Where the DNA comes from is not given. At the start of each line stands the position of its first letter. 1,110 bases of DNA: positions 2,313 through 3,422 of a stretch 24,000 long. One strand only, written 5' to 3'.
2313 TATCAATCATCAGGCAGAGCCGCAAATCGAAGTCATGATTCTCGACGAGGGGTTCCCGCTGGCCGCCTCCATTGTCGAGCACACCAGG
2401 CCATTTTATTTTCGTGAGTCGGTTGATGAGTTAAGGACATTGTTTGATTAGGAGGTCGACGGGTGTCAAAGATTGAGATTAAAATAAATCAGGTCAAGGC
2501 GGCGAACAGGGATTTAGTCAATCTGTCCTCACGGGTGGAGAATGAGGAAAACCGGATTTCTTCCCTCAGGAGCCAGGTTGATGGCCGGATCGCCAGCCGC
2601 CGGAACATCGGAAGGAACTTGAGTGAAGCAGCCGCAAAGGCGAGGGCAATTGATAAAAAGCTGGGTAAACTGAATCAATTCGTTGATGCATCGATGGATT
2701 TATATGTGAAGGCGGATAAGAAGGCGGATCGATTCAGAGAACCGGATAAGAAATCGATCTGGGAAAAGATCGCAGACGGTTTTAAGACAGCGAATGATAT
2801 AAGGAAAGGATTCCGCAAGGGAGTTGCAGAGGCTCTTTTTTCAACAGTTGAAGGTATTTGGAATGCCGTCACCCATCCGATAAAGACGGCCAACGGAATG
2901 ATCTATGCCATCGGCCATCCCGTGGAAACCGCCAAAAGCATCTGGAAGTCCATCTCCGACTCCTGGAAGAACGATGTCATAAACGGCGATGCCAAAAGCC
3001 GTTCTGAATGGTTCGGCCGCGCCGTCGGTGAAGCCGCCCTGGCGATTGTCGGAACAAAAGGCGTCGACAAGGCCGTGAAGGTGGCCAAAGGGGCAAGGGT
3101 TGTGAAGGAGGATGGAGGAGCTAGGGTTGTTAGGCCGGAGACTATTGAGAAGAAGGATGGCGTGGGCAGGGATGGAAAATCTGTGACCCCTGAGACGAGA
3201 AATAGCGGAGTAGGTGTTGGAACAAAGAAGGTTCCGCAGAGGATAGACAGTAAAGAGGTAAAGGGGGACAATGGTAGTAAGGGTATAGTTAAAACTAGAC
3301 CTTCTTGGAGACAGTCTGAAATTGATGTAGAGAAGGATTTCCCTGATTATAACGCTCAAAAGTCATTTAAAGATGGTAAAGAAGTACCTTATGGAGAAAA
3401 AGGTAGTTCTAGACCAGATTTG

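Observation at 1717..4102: Co-duplicated SseB-family / PT-TG toxin / immunity cassette: candidate uncharacterised toxin-delivery module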

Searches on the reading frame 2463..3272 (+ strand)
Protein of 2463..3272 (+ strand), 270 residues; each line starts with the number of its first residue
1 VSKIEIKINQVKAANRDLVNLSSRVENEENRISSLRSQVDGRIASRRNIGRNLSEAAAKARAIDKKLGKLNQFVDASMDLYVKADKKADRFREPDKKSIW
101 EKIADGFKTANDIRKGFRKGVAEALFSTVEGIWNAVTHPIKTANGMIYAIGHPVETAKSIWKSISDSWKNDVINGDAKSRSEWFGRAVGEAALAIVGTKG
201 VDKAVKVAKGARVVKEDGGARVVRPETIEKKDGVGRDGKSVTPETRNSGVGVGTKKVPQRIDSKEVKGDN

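Call 7: search_protein_families(library=pfam, max_evalue=10, proteins=[window:2463-3272:+])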
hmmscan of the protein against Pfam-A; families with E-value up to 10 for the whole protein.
window:2463-3272:+ (270 aa): 5 families
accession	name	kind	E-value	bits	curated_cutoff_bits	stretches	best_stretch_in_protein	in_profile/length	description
PF01576.24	Myosin_tail_1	-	0.046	12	38.1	1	14-90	480-556/1081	Myosin tail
PF24627.1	PUMA_CC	-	0.073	13.5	30.1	1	18-71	3-56/74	PUMA coiled-coil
PF07544.18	Med9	-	0.09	13.3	26.9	1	2-40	29-67/80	RNA polymerase II transcription mediator complex subunit 9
PF16535.10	T3SSipB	-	0.1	13.4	31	1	4-91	62-151/155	Type III cell invasion protein SipB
PF00804.31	Syntaxin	-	0.17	12.1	26.7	1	7-105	10-104/157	Syntaxin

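Call 14: find_homologous_proteins(query=window:2463-3272:+, max_evalue=0.001)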
Query window:2463-3272:+ (270 aa): 70 proteins with E <= 0.001 among 3131 candidates.
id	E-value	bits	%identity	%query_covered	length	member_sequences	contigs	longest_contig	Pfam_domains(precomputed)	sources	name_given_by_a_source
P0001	1.4e-153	528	100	93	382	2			-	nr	nr:hypothetical protein [Bacillus sp. REN3]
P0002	3.2e-141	487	86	100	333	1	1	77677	-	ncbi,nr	nr:hypothetical protein [Bacillus sp. REN3]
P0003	8.0e-128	443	86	88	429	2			PF15636.12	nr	nr:hypothetical protein [Bacillus sp. REN3]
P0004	2.4e-120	419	73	99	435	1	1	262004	PF14424.13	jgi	jgi:hypothetical protein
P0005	2.0e-119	416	74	100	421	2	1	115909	-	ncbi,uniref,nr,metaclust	ncbi:hypothetical protein [Mesobacillus selenatarsenatis]|uniref:YeeF n=1 Tax=Mesobacillus selenatar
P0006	2.3e-119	416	72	100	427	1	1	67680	-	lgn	-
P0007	2.6e-116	406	70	100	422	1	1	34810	-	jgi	jgi:hypothetical protein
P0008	6.5e-115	401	71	100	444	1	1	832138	PF13930.13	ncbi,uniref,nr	ncbi:DNA/RNA non-specific endonuclease [Mesobacillus jeotgali]|uniref:DNA/RNA non-specific endonucle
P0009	1.3e-110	387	70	98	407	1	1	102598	PF14021.13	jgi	jgi:predicted ribonuclease toxin of YeeF-YezG toxin-antitoxin module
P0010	1.9e-106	373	76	84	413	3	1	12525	PF13930.13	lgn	-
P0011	9.0e-106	371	75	85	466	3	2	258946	-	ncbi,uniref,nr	ncbi:hypothetical protein J7E38_16190 [Bacillus sp. ISL-35]|uniref:hypothetical protein n=1 Tax=Baci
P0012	7.5e-105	368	71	89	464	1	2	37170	-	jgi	jgi:hypothetical protein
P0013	5.6e-103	362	73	84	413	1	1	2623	PF13930.13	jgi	jgi:predicted ribonuclease toxin of YeeF-YezG toxin-antitoxin module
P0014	6.5e-100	352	88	71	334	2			PF14414.13,PF12639.14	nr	nr:HNH endonuclease [Bacillus sp. REN3]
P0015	5.5e-74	267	51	84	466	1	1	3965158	-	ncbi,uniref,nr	ncbi:hypothetical protein KO561_16655 [Radiobacillus kanasensis]|uniref:hypothetical protein n=1 Tax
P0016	1.7e-73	265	53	82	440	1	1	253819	-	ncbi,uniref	ncbi:hypothetical protein [Bacillus salipaludis]|uniref:LXG domain-containing protein n=1 Tax=Bacill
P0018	3.8e-71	258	52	83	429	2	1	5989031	PF14021.13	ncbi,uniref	ncbi:glycohydrolase toxin TNT-related protein [Neobacillus niacini]|uniref:TNT domain-containing pro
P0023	9.5e-66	240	45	90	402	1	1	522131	PF14021.13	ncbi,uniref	ncbi:TNT domain-containing protein [Cohnella sp. GCM10027633]|uniref:TNT domain-containing protein n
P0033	1.6e-62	230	47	85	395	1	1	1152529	-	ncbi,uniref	ncbi:hypothetical protein [Cohnella sp. GCM10027633]|uniref:hypothetical protein n=1 Tax=unclassifie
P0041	9.3e-29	119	58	36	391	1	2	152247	-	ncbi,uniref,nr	ncbi:hypothetical protein ACFO25_00540 [Paenactinomyces guangxiensis]|uniref:Uncharacterized protein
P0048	4.3e-17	81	42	40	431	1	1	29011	PF04740.19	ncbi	ncbi:T7SS effector LXG polymorphic toxin, partial [Rummeliibacillus sp. POC4]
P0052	1.2e-15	76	40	41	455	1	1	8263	PF04740.19,PF14411.13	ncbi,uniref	ncbi:HNH/ENDO VII family nuclease, partial [Rummeliibacillus sp. POC4]|uniref:HNH/ENDO VII family nu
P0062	7.6e-9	54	35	46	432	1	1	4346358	-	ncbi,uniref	ncbi:HNH endonuclease signature motif containing protein [Rummeliibacillus pycnus]|uniref:HNH endonu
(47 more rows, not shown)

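Call 26: find_encoding_contigs(protein=P0015, flank=10000, max_places=2)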
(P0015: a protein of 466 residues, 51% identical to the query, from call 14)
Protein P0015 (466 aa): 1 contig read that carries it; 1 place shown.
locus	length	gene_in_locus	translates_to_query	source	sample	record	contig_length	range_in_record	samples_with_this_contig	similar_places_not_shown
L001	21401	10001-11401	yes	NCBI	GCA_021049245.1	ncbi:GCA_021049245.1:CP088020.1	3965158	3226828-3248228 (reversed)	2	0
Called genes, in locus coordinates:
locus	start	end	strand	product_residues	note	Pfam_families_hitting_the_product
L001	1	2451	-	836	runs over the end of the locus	PF02585:PIG-L, PF07705:CARDB (faint), PF10633:NPCBM_assoc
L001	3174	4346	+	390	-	PF01047:MarR (weak), PF12802:MarR_2 (weak), PF13412:HTH_24, PF00480:ROK, PF01869:BcrAD_BadFG (faint)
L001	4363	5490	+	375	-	PF13531:SBP_bac_11, PF01547:SBP_bac_1, PF13416:SBP_bac_8, PF13343:SBP_bac_6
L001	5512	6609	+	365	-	PF00005:ABC_tran, PF13304:AAA_21 (faint), PF08402:TOBE_2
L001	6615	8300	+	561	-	PF00528:BPD_transp_1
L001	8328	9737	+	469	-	PF00206:Lyase_1, PF14698:ASL_C2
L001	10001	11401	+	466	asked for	-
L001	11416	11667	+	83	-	-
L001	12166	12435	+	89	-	PF27174:YeeD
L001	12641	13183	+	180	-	-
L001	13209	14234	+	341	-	PF03747:ADP_ribosyl_GH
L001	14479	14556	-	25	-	PF16935:Hol_Tox (weak)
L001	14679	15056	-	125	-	PF00856:SET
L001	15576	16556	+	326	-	PF01590:GAF, PF13185:GAF_2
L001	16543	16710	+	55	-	-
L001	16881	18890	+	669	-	PF02810:SEC-C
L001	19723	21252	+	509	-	PF00072:Response_reg, PF12833:HTH_18, PF00165:HTH_AraC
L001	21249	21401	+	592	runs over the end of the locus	PF00672:HAMP (weak), PF06580:His_kinase, PF02518:HATPase_c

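Call 28: find_encoding_contigs(protein=P0018, flank=10000, max_places=2)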
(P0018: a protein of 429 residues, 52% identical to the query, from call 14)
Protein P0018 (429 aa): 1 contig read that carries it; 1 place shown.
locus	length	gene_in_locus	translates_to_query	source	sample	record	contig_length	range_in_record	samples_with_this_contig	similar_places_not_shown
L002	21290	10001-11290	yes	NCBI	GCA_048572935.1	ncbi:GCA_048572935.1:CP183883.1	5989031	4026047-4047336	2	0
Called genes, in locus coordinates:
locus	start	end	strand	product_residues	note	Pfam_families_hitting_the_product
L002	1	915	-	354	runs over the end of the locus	PF02311:AraC_binding (weak), PF07883:Cupin_2, PF00165:HTH_AraC (weak), PF12833:HTH_18, PF00165:HTH_AraC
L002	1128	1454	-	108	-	-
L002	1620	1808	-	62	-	PF01361:Tautomerase, PF14552:Tautomerase_2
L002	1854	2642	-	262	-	PF01557:FAA_hydrolase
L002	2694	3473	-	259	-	PF01557:FAA_hydrolase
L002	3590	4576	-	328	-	PF00903:Glyoxalase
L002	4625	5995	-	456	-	PF00083:Sugar_tr, PF07690:MFS_1, PF06779:MFS_4, PF12832:MFS_1_like (weak), PF03137:OATP (weak), PF07690:MFS_1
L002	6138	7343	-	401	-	PF00070:Pyr_redox (faint), PF01494:FAD_binding_3, PF04820:Trp_halogenase (faint), PF07992:Pyr_redox_2 (faint), PF13450:NAD_binding_8 (weak)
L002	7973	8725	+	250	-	PF09339:HTH_IclR, PF01614:IclR_C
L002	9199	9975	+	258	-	PF07179:SseB, PF14581:SseB_C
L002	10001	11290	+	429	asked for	PF14021:TNT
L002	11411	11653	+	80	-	PF15597:Imm59 (weak)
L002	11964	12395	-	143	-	-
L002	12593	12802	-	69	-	-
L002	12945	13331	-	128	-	-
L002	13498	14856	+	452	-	PF02386:TrkH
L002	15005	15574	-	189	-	PF07563:DUF1541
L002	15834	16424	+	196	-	PF04239:DUF421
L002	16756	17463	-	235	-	PF00005:ABC_tran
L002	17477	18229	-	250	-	PF00005:ABC_tran, PF13304:AAA_21 (faint)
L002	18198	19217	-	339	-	PF02653:BPD_transp_2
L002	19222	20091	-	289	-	PF02653:BPD_transp_2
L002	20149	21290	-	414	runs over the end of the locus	PF13433:Peripla_BP_5, PF13458:Peripla_BP_6, PF01094:ANF_receptor (faint)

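Call 29: find_encoding_contigs(protein=P0023, flank=10000, max_places=2)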
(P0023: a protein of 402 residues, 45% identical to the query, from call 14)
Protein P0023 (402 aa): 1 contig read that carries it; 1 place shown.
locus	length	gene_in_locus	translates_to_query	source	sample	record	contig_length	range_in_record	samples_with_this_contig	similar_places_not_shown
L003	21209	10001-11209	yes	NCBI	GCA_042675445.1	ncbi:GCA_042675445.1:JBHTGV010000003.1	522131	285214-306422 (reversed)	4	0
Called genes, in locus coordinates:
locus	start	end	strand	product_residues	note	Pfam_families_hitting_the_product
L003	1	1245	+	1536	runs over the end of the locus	PF00498:FHA, PF16697:Yop-YscD_cpl, PF01580:FtsK_SpoIIIE, PF05729:NACHT (faint), PF13401:AAA_22 (faint), PF25199:nSTAND_NTPase5 (faint), PF01580:FtsK_SpoIIIE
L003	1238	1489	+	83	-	-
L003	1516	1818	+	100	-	PF06013:WXG100, PF25547:WXG100_2 (weak)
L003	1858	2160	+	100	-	PF06013:WXG100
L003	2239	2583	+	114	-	-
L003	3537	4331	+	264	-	-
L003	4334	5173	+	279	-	PF13672:PP2C_2 (weak)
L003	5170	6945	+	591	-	PF00069:Pkinase (weak)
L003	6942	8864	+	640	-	-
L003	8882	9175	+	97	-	-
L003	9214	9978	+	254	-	PF07179:SseB, PF14581:SseB_C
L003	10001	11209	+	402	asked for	PF14021:TNT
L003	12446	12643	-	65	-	PF01381:HTH_3 (weak), PF13443:HTH_26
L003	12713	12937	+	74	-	PF15603:Imm74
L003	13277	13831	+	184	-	-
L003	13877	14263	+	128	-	PF27768:UCP033725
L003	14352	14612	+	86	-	PF15597:Imm59 (weak)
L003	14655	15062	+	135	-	PF27768:UCP033725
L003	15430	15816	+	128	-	PF27768:UCP033725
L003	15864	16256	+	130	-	PF27768:UCP033725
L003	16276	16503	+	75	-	PF15603:Imm74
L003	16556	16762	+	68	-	-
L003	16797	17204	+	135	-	PF27768:UCP033725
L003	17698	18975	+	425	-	-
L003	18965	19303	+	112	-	-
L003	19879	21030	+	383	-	PF07833:Cu_amine_oxidN1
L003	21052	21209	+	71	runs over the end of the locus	-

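Call 38: find_encoding_contigs(protein=P0062, flank=10000, max_places=2)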
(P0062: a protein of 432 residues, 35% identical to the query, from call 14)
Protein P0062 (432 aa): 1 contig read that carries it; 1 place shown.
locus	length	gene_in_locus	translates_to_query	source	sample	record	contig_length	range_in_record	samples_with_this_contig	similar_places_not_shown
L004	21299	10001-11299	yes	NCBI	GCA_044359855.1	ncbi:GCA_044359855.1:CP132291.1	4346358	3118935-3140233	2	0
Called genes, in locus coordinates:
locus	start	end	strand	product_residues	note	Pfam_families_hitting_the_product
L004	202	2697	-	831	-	-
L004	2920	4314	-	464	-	PF18962:Por_Secre_tail (faint)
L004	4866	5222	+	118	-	PF16888:YwqH-like (weak)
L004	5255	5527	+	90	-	PF17279:DUF5344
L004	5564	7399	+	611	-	PF04740:LXG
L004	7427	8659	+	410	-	PF08928:PoNi_N, PF08929:PoNi_C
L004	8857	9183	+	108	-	PF14412:AHH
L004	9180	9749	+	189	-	PF07791:Imm11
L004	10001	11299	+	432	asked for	-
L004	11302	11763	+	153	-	PF14567:SUKH_5 (weak), PF09346:SMI1_KNR4, PF14568:SUKH_6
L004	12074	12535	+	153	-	PF15565:Imm30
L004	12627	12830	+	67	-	-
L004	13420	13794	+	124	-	PF14112:DUF4284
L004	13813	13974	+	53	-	-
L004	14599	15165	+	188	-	PF07791:Imm11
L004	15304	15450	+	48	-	-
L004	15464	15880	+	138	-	PF15601:Imm70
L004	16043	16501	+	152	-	PF14567:SUKH_5, PF09346:SMI1_KNR4, PF14568:SUKH_6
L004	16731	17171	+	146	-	PF14567:SUKH_5 (faint), PF09346:SMI1_KNR4, PF14568:SUKH_6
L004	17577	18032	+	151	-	-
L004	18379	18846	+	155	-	PF22481:DUF6985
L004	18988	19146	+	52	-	-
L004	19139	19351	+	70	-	PF01320:Colicin_Pyocin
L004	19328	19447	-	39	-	-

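Call 47: predict_structure(alignment_id=A2)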
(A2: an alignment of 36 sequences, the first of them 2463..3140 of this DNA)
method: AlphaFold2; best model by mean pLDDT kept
length: 226 residues; sequences in the alignment: 36
mean_pLDDT: 35.8   pTM: 0.24
mean pLDDT of the five models: 35.8, 35.5, 35.3, 34.7, 33.1
residues with pLDDT >= 90: 0; 70-90: 0; 50-70: 9; < 50: 217
segments of 3 or more residues with pLDDT < 50: 1-15, 17-26, 39-64, 66-226
pLDDT, mean of each block of 10 residues (from residue 1): 30 44 48 50 46 45 45 44 37 31 27 26 27 25 27 31 34 31 38 36 33 35 35
secondary structure, 60 per line:
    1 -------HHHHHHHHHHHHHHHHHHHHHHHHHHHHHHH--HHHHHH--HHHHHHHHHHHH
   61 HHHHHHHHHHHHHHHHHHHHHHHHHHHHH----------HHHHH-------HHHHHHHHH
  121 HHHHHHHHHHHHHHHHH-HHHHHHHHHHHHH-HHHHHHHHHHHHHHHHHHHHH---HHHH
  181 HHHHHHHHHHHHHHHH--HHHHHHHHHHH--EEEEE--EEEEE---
elements in order: H8-38 H41-46 H49-89 H100-104 H112-137 H139-151 H153-173 H177-196 H199-209 E212-216 E219-223

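Call 56: search_protein_families(library=pfam, max_evalue=1, proteins=[L004:5564-7396:+, L004:10001-11296:+, L001:10001-11398:+, L003:17698-18972:+])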
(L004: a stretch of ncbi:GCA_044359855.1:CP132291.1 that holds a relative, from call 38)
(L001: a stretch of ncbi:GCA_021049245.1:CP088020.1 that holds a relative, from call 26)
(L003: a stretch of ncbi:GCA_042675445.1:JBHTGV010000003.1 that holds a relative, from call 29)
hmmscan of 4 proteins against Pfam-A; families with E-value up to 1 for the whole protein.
L004:5564-7396:+ (611 aa): 10 families
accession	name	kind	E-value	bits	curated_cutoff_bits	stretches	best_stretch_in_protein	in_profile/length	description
PF04740.18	LXG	-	2.6e-57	194.4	26.5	1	8-205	1-198/202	LXG domain of WXG superfamily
PF07862.16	Nif11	-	0.011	16.4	23.8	0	243-266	17-40/48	Nif11 domain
PF23390.1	Beta-prop_WDR35_2nd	-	0.072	12.3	27.1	1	152-222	117-187/321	WDR35 second beta-propeller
PF05478.16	Prominin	-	0.074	11.6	34.3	1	176-269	567-661/799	Prominin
PF20531.3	DUF6746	-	0.12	12.7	27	1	151-194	51-94/124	Family of unknown function (DUF6746)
PF16752.10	TBCC_N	-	0.14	12.9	27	1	147-194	31-79/115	Tubulin-specific chaperone C N-terminal domain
PF05227.19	CHASE3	-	0.15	12.4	28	1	147-206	37-99/138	CHASE3 domain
PF03719.21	Ribosomal_S5_C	-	0.2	11.6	21.5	0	311-333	44-66/71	Ribosomal protein S5, C-terminal domain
PF24611.2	Spectrin_Anc-1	-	0.54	11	33.2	1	149-202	15-68/115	Nuclear anchorage protein 1, spectrin-like repeat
PF07889.17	DUF1664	-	0.57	10.7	34.6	0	150-199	53-102/124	Protein of unknown function (DUF1664)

L004:10001-11296:+ (432 aa): 1 family
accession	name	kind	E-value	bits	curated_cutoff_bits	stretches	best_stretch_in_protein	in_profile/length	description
PF01844.29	HNH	-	0.0047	17.5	21.4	1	361-384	13-36/47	HNH endonuclease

L001:10001-11398:+ (466 aa): 3 families
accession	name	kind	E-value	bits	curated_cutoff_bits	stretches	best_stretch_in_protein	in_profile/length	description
PF03036.21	Perilipin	-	0.047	13.2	33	1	98-146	105-153/403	Perilipin family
PF12998.12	ING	-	0.29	12.2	23.9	0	52-91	15-54/102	Inhibitor of growth proteins N-terminal histone-binding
PF05190.23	MutS_IV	-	0.43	11.3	22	0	49-72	2-25/92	MutS family domain IV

L003:17698-18972:+ (425 aa): 3 families
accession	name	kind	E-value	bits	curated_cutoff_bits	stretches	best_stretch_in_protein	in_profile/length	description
PF04136.21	COG3_N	-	0.12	12.8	27.9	0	3-50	29-76/147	Conserved oligomeric Golgi complex subunit 3, N-terminal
PF24627.1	PUMA_CC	-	0.25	11.8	30.1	1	22-69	7-54/74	PUMA coiled-coil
PF03036.21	Perilipin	-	0.33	10.4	33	0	14-134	222-340/403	Perilipin family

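Call 65: find_encoding_contigs(protein=P0033, flank=10000, max_places=2)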
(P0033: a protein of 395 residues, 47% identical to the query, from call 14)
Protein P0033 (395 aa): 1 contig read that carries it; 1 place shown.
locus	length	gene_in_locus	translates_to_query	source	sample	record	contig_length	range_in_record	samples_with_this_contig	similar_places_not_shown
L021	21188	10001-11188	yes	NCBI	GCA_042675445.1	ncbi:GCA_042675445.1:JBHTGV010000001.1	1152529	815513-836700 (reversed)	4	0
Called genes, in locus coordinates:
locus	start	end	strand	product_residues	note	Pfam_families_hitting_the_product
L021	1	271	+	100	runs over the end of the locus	-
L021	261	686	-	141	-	-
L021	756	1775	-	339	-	PF00356:LacI, PF00532:Peripla_BP_1, PF13407:Peripla_BP_4, PF13377:Peripla_BP_3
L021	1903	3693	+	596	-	PF07881:Fucose_iso_N1, PF07882:Fucose_iso_N2, PF02952:Fucose_iso_C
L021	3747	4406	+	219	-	PF00596:Aldolase_II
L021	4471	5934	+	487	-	PF00370:FGGY_N, PF02782:FGGY_C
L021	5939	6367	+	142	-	PF05025:RbsD_FucU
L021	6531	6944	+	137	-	PF19744:DUF6232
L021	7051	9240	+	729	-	PF16875:Glyco_hydro_36N, PF02065:Melibiase, PF16874:Glyco_hydro_36C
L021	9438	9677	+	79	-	PF13031:DUF3892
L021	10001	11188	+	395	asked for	-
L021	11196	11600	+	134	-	-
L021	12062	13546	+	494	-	PF02610:AraA_N, PF24856:AraA_central, PF11762:Arabinose_Iso_C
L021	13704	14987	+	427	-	PF00672:HAMP, PF00015:MCPsignal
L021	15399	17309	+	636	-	PF02922:CBM_48, PF00128:Alpha-amylase, PF02806:Alpha-amylase_C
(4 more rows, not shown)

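Call 66: find_encoding_contigs(protein=P0041, flank=10000, max_places=2)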
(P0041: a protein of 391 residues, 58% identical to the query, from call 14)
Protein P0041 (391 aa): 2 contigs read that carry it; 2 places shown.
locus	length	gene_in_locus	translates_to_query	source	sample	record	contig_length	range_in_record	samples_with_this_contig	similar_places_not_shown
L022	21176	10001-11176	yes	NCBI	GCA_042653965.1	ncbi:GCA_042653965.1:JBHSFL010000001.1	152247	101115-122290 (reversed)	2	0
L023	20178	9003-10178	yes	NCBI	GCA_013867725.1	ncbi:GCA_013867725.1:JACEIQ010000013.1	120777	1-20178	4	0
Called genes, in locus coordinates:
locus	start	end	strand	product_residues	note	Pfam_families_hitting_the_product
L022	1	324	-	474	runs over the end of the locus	PF01381:HTH_3 (weak), PF13560:HTH_31 (weak), PF17874:TPR_MalT (weak), PF00515:TPR_1 (faint), PF07719:TPR_2 (faint), PF13181:TPR_8 (faint), PF17874:TPR_MalT (weak), PF13424:TPR_12 (weak), +2 more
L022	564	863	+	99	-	-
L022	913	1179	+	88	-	-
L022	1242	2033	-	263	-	PF10127:RlaP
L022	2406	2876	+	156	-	-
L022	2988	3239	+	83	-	-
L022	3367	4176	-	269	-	PF03630:Fumble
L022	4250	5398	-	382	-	PF00149:Metallophos, PF12850:Metallophos_2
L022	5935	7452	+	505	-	PF00501:AMP-binding, PF13193:AMP-binding_C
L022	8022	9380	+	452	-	PF02447:GntP_permease, PF03600:CitMHS, PF03553:Na_H_antiporter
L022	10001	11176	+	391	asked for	-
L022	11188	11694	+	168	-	-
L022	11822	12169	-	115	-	PF24585:YunG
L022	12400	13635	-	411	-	-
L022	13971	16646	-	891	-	PF01326:PPDK_N, PF27448:Rph_4th, PF00391:PEP-utilizers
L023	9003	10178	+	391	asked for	-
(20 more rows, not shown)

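Call 67: find_encoding_contigs(protein=P0016, flank=10000, max_places=2)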
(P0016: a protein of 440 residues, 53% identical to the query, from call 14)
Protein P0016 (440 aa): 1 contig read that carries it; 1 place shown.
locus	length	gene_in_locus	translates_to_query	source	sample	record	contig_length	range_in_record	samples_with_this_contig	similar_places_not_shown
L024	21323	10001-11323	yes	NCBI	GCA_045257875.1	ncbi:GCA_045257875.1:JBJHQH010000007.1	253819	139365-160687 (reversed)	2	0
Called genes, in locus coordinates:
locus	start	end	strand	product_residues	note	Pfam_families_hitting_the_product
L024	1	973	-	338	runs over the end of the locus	PF14486:DUF4432 (weak)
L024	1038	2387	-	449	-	PF07690:MFS_1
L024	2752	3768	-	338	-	PF00356:LacI, PF00532:Peripla_BP_1, PF13407:Peripla_BP_4, PF13377:Peripla_BP_3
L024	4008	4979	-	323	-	PF08240:ADH_N, PF00107:ADH_zinc_N, PF13602:ADH_zinc_N_2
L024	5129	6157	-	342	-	PF00682:HMGL-like, PF07836:DmpG_comm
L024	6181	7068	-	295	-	PF01118:Semialdhyde_dh (weak), PF09290:AcetDehyd-dimer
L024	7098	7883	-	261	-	PF08280:HTH_Mga (faint), PF09339:HTH_IclR, PF01047:MarR (faint), PF08279:HTH_11, PF12802:MarR_2, PF13412:HTH_24 (weak), PF01614:IclR_C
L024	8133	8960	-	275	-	PF00583:Acetyltransf_1, PF13527:Acetyltransf_9 (faint), PF13302:Acetyltransf_3 (faint), PF13673:Acetyltransf_10 (weak), PF13508:Acetyltransf_7 (weak), PF00583:Acetyltransf_1, PF13673:Acetyltransf_10, PF13508:Acetyltransf_7, +1 more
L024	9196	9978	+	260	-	PF07179:SseB, PF14581:SseB_C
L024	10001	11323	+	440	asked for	-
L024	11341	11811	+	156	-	PF27768:UCP033725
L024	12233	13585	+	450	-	PF02225:PA, PF16254:DUF4910, PF04389:Peptidase_M28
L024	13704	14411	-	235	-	PF01863:YgjP-like, PF08325:WLM (weak)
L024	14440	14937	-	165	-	PF07308:DUF1456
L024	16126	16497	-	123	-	PF04237:YjbR, PF17648:Luciferase (faint)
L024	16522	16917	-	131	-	PF00903:Glyoxalase, PF22677:Ble-like_N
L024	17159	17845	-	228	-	PF02463:SMC_N, PF00005:ABC_tran, PF13304:AAA_21 (weak)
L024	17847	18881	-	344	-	PF02687:FtsX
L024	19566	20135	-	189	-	PF00440:TetR_N (weak)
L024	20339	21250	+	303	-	PF01323:DSBA, PF13743:Thioredoxin_5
